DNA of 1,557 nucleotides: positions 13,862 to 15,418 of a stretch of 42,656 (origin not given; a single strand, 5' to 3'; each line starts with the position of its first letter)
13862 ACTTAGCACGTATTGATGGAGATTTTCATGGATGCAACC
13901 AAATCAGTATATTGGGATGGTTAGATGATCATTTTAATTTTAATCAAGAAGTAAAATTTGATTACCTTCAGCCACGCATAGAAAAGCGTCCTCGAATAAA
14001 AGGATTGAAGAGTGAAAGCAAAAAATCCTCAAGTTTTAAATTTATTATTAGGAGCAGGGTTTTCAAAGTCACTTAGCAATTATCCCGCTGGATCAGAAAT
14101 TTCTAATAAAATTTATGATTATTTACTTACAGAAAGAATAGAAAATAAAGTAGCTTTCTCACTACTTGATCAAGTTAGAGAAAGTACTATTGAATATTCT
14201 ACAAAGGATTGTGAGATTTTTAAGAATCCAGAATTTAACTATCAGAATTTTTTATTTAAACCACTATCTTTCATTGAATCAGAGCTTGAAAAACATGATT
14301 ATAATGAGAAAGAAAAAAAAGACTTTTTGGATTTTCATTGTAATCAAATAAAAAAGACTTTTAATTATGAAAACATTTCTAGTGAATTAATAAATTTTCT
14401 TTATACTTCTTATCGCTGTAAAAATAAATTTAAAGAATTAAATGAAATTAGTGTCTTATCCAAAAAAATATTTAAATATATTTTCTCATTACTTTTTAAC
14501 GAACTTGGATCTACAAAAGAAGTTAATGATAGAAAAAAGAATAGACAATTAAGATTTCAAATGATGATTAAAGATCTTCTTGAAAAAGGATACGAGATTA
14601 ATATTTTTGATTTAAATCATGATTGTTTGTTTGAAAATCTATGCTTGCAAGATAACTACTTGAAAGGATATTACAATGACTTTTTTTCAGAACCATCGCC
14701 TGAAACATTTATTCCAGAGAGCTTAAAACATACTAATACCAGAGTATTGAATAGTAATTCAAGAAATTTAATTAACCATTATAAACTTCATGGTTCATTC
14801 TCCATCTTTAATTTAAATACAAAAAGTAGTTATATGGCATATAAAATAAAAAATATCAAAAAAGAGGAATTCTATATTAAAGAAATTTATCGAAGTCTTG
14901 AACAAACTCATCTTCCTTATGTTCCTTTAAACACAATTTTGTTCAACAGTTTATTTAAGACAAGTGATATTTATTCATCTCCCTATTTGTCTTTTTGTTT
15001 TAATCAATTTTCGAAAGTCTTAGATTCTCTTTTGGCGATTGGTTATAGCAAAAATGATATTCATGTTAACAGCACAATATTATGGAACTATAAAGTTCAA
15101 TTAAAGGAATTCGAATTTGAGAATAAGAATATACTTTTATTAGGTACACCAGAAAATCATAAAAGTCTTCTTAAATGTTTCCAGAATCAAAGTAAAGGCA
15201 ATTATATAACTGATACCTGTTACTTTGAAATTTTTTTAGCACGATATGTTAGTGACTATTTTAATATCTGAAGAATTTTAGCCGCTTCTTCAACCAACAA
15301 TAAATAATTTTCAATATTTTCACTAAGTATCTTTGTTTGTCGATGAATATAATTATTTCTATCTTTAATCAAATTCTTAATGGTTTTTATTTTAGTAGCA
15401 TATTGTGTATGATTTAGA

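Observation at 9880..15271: Overlapping NACHT/STAND-like NTPase + SIR2-like gene pair: candidate uncharacterised NAD-depleting defence module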

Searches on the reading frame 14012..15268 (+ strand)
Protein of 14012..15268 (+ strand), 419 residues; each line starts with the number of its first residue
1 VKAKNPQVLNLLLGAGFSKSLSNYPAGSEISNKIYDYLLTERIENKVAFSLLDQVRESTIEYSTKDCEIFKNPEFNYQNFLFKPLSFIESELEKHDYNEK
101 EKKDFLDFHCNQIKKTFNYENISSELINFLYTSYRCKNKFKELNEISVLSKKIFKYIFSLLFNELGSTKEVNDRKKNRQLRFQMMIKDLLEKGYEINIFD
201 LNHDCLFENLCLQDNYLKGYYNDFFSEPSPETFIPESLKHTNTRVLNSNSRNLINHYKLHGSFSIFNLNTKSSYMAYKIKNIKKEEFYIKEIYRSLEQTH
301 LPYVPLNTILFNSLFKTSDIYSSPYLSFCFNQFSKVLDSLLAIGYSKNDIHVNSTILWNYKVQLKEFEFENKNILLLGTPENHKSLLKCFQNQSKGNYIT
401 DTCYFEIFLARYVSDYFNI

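Call 7: search_protein_families(library=pfam, proteins=[window:14012-15268:+], max_evalue=1)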
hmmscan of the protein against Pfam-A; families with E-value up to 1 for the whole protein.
window:14012-15268:+ (419 aa): 0 families

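Call 8: search_protein_families(library=padloc, proteins=[window:14012-15268:+], max_evalue=1)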
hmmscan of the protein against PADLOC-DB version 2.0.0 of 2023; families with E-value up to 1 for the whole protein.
window:14012-15268:+ (419 aa): 2 families
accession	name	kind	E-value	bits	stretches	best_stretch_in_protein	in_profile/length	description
PDLC04087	SIR2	-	8.8e-07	26.1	1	174-284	110-215/343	-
PDLC04082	SIR2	-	9.9e-05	19.4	1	175-278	108-215/345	-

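Call 9: search_protein_families(library=ncbifam, proteins=[window:14012-15268:+], max_evalue=1)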
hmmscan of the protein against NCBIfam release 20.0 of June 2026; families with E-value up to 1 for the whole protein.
window:14012-15268:+ (419 aa): 0 families

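Call 10: find_homologous_proteins(query=window:14012-15268:+)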
Query window:14012-15268:+ (419 aa): 14 proteins with E <= 0.001 among 4812 candidates.
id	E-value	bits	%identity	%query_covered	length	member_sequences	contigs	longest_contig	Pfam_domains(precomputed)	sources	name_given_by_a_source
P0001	3.1e-202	690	100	75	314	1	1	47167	-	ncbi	-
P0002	1.0e-85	306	42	97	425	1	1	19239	-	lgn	-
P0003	4.0e-25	107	29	83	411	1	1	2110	-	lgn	-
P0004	1.2e-23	102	31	83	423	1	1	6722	PF13289.13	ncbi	ncbi:MAG: hypothetical protein ACKO3R_00040, partial [bacterium]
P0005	1.4e-22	98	29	83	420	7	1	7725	PF13289.13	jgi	jgi:hypothetical protein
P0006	1.0e-21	96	31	83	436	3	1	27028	PF13289.13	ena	-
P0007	2.3e-21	95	29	83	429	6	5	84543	PF13289.13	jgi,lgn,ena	jgi:hypothetical protein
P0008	1.2e-20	92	29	83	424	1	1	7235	PF13289.13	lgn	-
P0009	1.9e-20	92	29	83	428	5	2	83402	PF13289.13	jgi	jgi:hypothetical protein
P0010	5.6e-20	90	29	83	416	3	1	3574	PF13289.13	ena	-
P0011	5.9e-20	90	29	83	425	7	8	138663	PF13289.13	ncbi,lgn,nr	ncbi:MAG: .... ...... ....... [Cyanobacteria bacterium REEB446]|nr:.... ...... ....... [Cyanobacteri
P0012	3.7e-19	87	28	83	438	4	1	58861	PF13289.13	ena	-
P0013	9.0e-18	83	28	83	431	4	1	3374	PF13289.13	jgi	jgi:hypothetical protein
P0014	1.2e-17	82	29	83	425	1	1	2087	PF13289.13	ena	-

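Call 11: search_solved_structures(query=window:14012-15268:+, max_evalue=10, show_alignments=2)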
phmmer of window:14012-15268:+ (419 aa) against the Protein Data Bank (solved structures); distinct sequences matched with E-value up to 10: 2.
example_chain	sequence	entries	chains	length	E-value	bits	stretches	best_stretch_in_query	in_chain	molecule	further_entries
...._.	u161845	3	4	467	1.5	11.1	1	314-371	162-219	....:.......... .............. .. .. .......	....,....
2q0o_C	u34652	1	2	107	2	10.7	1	163-233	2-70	Probable transcriptional repressor traM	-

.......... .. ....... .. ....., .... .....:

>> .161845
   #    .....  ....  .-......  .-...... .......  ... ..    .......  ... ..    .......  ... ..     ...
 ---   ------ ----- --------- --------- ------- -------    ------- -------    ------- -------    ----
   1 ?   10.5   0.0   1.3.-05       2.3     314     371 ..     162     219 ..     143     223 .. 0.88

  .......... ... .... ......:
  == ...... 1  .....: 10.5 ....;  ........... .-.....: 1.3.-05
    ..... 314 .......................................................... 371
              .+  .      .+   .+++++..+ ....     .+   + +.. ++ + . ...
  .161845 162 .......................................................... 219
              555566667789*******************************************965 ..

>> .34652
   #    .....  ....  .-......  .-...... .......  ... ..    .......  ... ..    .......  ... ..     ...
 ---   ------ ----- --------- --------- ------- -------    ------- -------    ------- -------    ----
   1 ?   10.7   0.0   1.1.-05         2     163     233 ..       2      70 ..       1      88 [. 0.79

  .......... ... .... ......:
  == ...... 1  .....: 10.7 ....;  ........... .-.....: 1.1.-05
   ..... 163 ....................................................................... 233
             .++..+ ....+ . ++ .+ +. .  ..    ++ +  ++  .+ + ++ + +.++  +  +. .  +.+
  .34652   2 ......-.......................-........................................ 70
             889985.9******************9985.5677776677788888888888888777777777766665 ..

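Call 12: find_encoding_contigs(protein=P0002, flank=8000, max_places=3)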
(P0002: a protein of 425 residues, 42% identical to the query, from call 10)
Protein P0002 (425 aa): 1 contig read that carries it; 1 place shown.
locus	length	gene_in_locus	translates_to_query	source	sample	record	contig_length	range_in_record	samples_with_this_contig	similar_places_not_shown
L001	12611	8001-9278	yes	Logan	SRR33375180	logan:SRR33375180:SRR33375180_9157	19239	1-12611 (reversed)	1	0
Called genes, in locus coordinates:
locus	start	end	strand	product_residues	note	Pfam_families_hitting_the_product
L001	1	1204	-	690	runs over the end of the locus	PF00580:UvrD-helicase, PF13245:AAA_19, PF09848:SLFN-g3_helicase (faint), PF13361:UvrD_C, PF13538:UvrD_C_2 (faint)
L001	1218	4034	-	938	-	PF01555:N6_N4_Mtase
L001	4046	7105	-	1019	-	PF04851:ResIII, PF19778:RE_endonuc (weak)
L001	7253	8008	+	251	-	PF12705:PDDEXK_1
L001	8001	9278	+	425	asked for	-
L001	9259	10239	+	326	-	PF14022:DUF4238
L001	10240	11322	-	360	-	-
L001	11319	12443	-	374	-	-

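Call 13: find_encoding_contigs(protein=P0011, flank=8000, max_places=4)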
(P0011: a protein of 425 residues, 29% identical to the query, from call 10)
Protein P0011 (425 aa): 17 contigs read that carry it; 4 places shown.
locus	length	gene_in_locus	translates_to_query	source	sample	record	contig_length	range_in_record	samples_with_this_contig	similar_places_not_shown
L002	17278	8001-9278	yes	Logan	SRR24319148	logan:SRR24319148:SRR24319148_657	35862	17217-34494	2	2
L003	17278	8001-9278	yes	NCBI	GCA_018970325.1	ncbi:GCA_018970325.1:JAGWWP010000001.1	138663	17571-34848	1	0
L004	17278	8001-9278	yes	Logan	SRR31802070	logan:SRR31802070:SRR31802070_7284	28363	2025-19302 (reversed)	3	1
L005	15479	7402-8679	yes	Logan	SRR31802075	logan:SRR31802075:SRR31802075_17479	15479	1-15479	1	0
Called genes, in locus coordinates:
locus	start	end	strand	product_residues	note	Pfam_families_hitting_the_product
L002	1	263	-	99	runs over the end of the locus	PF01250:Ribosomal_S6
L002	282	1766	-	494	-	-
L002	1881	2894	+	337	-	-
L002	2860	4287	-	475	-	PF00474:SSF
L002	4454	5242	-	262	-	PF00929:RNase_T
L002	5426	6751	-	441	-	PF03952:Enolase_N, PF00113:Enolase_C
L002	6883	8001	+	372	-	PF13173:AAA_14, PF13635:DUF4143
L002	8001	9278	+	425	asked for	PF13289:SIR2_2 (faint)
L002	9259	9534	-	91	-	PF10387:DUF2442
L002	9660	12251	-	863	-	PF07693:KAP_NTPase, PF13401:AAA_22 (weak)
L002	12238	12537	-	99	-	-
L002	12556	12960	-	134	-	-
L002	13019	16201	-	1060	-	PF00873:ACR_tran, PF02355:SecD_SecF_C (weak), PF03176:MMPL (weak), PF00873:ACR_tran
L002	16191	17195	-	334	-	PF25919:BSH_CusB (faint), PF00364:Biotin_lipoyl (faint), PF25917:BSH_RND (weak), PF25984:BSH_YknX (faint), PF25954:Beta-barrel_RND_2, PF25975:CzcB_C (weak), PF25989:YknX_C (weak)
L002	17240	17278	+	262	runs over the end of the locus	PF00535:Glycos_transf_2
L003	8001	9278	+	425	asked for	PF13289:SIR2_2 (faint)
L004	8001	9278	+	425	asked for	PF13289:SIR2_2 (faint)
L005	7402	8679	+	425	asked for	PF13289:SIR2_2 (faint)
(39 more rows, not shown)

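Call 14: find_encoding_contigs(protein=P0001, flank=8000, max_places=2)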
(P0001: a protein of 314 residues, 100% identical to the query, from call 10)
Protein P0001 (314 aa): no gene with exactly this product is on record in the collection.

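Call 33: find_related_loci(query=A1, collection=genome_contigs, flank=8000)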
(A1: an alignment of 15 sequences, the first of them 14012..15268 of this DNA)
Query A1 (419 aa) in genome_contigs; peptide patterns used: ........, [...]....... (x = any residue, [..] = any of these).
77 stretches matched a pattern; 4 encode a relative of the query (tblastn E <= 1e-3); 4 distinct loci.
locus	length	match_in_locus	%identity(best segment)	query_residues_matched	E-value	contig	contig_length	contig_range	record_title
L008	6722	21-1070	31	10-356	3e-30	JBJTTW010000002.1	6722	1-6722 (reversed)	MAG: bacterium isolate samp_4445_VAMB_679 samp_4445_517562, whole genome shotgun sequence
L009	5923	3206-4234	29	10-356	5e-28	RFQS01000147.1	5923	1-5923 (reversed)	MAG: Proteobacteria bacterium isolate WB4_1_1465 contig_100_146, whole genome shotgun sequence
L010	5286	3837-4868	29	10-356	9e-28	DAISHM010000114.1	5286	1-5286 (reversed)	MAG TPA_asm: Candidatus Caenarcanales bacterium isolate CTOTU1255 NODE_14244_length_5286_cov_4.380998, whole genome shot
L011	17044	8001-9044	29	10-356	8e-26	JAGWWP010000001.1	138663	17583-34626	MAG: Cyanobacteria bacterium REEB446 contig-150_108, whole genome shotgun sequence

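Call 46: find_related_loci(query=A1, collection=metagenome_contigs, flank=8000)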
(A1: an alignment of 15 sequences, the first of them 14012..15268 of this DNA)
Query A1 (419 aa) in metagenome_contigs; peptide patterns used: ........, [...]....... (x = any residue, [..] = any of these).
169 stretches matched a pattern; 1 encode a relative of the query (tblastn E <= 1e-3); 1 distinct loci.
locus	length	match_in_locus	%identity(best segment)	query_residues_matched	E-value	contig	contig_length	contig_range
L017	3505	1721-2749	29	10-356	4e-29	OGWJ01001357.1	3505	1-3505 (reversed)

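Call 54: search_protein_representatives(alignment_id=A1)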
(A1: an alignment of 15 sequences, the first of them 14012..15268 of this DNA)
Query: 15 sequences, 428 profile positions. Proteins with E-value up to 0.001 (for the whole library): 263; up to 1e-10: 37; up to 1e-30: 8. The best 150 are listed.
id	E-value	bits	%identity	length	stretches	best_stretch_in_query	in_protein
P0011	1.0e-206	703.6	-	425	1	4-427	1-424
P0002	3.5e-147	507.4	-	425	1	1-426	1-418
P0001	1.2e-118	413.4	-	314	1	108-425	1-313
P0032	6.1e-80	285.9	-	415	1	2-426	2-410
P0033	1.0e-66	242.3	-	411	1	4-425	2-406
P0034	1.9e-59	218.4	-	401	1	4-421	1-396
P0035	1.4e-58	215.5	-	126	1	308-428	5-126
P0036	5.1e-55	203.8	-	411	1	4-396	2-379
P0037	1.2e-26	110.3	-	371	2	156-362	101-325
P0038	1.7e-21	93.4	-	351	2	119-365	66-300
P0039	3.4e-21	92.3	-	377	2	152-361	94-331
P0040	3.7e-21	92.2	-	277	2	195-362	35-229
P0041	1.3e-20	90.4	-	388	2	117-377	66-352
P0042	7.2e-20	88.0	-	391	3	245-392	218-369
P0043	1.3e-19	87.1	-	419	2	106-389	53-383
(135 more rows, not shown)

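Call 55: predict_structure(alignment_id=A1)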
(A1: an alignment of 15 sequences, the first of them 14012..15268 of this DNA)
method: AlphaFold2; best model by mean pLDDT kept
length: 419 residues; sequences in the alignment: 15
mean_pLDDT: 64.7   pTM: 0.67
mean pLDDT of the five models: 64.7, 63.5, 63.1, 57.7, 56.0
residues with pLDDT >= 90: 8; 70-90: 189; 50-70: 110; < 50: 112
segments of 3 or more residues with pLDDT < 50: 1-4, 227-249, 266-275, 299-323, 358-402
pLDDT, mean of each block of 10 residues (from residue 1): 55 78 75 90 89 66 74 74 81 86 86 78 76 70 83 84 61 69 87 82 79 87 57 39 38 74 49 50 63 55 36 38 54 60 61 52 42 40 45 36 60 60
secondary structure, 60 per line:
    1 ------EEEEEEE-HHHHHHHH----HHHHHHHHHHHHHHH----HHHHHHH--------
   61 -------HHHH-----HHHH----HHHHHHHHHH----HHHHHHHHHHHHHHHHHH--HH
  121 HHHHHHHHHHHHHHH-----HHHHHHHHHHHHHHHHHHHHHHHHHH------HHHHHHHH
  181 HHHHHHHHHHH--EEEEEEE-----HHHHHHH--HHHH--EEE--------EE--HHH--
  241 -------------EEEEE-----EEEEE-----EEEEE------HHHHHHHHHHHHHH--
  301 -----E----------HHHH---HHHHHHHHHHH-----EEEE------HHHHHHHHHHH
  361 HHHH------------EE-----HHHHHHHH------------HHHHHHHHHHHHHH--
elements in order: E7-13 H15-22 H27-41 H46-52 H68-71 H77-80 H85-94 H99-116 H119-135 H141-166 H173-191 E194-200 H206-212 H215-218 E221-223 E254-258 E264-268 E274-278 H285-298 H317-320 H324-334 E340-343 H350-364 H384-391 H404-417

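Call 58: fold_search(model_id=the predicted structure, library=pdb)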
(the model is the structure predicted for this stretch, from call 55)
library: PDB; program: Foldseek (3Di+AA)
matches with E <= 10: 197; with E <= 0.001: 8
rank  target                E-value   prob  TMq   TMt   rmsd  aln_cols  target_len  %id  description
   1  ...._Q                3.0e-08  1.00  0.46  0.46   8.0       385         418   17  Cryo-EM structure of the trimeric HerA (released 2024-11-06)
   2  8sub_G                1.9e-06  1.00  0.41  0.44  10.6       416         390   15  E. coli SIR2-HerA complex (dodecamer SIR2 pentamer HerA) (released 2023-12-27)
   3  8sub_K                2.0e-06  1.00  0.42  0.44  10.0       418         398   16  E. coli SIR2-HerA complex (dodecamer SIR2 pentamer HerA) (released 2023-12-27)
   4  8sub_I                2.7e-06  1.00  0.44  0.46  10.4       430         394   15  E. coli SIR2-HerA complex (dodecamer SIR2 pentamer HerA) (released 2023-12-27)
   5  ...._J                3.9e-06  1.00  0.47  0.46  10.8       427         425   15  Cryo-EM structure of the trimeric HerA (released 2024-11-06)
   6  8sub_E                1.6e-05  1.00  0.44  0.46   9.6       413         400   15  E. coli SIR2-HerA complex (dodecamer SIR2 pentamer HerA) (released 2023-12-27)
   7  8wld_Q                2.5e-05  1.00  0.42  0.50   6.9       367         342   15  Cryo-EM structure of SIR2/HerA antiphage complex (released 2024-09-11)
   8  8wld_P                8.1e-05  1.00  0.41  0.49   7.1       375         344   17  Cryo-EM structure of SIR2/HerA antiphage complex (released 2024-09-11)
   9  8woc_Q                2.8e-03  1.00  0.24  0.38   4.5       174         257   20  Cryo-EM structure of SIR2/HerA complex (released 2024-09-11)
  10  2ioh_A                1.7e-01  0.23  0.16  0.23  12.0       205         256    9  Crystal structure of phosphonoacetaldehyde hydrolase with a K53R mutation (released 2007-08-07)
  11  1qyi                  2.9e-01  0.13  0.17  0.19  14.5       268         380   12  X-RAY STRUCTURE OF Q8NW41 NORTHEAST STRUCTURAL GENOMICS CONSORTIUM TARGET ZR25. (released 2003-12-02)
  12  4knw_C                3.0e-01  0.18  0.17  0.26  14.5       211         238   10  The crystal structure of human HDHD4 IN COMPLEX WITH MAGNESIUM AND THE PHOSPHATE MIMETIC VANADATE (released 2013-06-26)
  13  6w5c_A                5.6e-01  0.05  0.07  0.04  18.5       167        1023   14  Cryo-EM structure of Cas12i(E894A)-crRNA-dsDNA complex (released 2020-09-16)
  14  8zsf_A                5.9e-01  0.03  0.11  0.14  20.5       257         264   15  CryoEM Helical Structure of KomC (released 2025-12-10)
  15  2w4m                  6.6e-01  0.14  0.17  0.24  14.6       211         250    9  The Crystal Structure of human N-acetylneuraminic acid phosphatase, NANP (released 2008-12-23)
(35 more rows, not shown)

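Call 59: search_solved_structures(query=A1, max_evalue=1, show_alignments=2)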
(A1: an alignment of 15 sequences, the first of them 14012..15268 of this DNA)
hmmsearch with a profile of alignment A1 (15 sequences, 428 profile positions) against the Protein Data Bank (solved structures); distinct sequences matched with E-value up to 1: 6.
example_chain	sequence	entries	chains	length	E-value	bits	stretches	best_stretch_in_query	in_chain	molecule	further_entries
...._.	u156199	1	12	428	0.00048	22.6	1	322-366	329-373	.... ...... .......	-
3b2n_A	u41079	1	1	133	0.2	14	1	245-283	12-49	Uncharacterized protein Q99UF4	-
3rrd_A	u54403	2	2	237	0.8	12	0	300-351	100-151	Lectin alpha chain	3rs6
5uuy_A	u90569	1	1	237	0.82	12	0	300-351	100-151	Dioclea lasiocarpa lectin (DLL)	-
2zbj_A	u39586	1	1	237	0.83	11.9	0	300-351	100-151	Lectin alpha chain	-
1h9w_A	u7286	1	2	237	0.85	11.9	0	300-351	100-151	SEED LECTIN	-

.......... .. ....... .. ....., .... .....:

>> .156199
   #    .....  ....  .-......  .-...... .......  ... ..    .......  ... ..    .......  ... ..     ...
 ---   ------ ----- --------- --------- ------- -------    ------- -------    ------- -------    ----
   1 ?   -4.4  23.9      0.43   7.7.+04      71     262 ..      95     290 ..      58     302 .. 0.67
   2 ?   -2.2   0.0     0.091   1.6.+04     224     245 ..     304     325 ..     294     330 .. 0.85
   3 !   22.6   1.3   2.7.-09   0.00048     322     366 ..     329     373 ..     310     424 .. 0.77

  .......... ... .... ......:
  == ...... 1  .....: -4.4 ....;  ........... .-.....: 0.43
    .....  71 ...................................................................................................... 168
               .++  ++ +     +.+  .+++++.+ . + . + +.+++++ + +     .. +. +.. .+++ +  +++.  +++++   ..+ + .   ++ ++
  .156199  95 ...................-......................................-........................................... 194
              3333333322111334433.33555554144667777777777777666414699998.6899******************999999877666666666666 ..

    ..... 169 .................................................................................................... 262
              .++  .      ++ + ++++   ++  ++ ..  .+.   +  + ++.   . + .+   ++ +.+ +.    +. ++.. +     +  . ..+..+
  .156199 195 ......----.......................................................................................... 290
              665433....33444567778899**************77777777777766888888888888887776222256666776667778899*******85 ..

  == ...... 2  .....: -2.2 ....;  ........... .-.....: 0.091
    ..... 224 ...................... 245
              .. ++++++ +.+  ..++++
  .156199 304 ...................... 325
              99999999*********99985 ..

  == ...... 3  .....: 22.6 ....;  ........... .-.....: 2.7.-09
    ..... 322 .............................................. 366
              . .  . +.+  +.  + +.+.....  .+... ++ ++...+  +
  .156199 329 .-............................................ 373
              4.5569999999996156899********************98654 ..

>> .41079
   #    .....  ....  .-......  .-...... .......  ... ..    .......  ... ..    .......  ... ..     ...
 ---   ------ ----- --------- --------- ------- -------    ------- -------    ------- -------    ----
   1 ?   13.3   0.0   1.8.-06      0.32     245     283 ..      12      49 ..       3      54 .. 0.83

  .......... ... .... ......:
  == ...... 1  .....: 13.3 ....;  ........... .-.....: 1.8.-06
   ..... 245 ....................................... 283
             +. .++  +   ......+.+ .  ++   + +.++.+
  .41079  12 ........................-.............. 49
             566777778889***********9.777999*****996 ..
